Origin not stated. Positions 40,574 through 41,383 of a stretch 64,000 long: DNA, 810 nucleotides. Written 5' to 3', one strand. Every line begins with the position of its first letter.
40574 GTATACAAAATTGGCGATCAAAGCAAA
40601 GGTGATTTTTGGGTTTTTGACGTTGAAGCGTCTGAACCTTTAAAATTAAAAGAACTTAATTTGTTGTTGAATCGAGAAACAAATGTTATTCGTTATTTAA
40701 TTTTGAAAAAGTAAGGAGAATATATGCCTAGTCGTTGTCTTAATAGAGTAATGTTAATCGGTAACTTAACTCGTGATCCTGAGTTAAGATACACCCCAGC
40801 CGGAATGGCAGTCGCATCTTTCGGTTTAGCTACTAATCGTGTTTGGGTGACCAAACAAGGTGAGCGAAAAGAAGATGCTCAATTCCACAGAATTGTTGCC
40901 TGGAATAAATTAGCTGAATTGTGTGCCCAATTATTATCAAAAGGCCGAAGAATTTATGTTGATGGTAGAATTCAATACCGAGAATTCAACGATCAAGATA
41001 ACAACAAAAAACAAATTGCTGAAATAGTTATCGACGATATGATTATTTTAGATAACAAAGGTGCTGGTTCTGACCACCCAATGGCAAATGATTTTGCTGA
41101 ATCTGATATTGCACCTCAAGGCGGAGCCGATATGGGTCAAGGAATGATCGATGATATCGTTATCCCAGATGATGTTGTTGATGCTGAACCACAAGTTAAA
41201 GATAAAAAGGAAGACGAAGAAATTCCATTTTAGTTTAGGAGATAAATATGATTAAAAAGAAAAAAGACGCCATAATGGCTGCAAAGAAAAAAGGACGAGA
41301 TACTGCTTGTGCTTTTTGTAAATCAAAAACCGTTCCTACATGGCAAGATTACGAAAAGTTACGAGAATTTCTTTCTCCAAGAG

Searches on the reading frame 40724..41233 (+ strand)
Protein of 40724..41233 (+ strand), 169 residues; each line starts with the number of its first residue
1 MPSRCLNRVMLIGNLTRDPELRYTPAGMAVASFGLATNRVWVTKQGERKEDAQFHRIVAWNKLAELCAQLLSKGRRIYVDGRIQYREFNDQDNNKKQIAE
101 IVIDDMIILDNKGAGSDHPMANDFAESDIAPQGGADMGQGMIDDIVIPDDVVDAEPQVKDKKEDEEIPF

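Call 21: search_protein_families(library=pfam, proteins=[window:40724-41233:+], max_evalue=0.001)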
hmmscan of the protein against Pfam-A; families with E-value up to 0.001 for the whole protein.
window:40724-41233:+ (169 aa): 2 families
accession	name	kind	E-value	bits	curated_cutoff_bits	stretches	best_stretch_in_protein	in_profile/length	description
PF00436.31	SSB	-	1.1e-35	122.3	26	1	6-107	1-102/104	Single-strand binding protein family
PF22657.2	SSB_1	-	5.6e-06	26.9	27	1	7-86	1-78/91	Another single-strand binding protein family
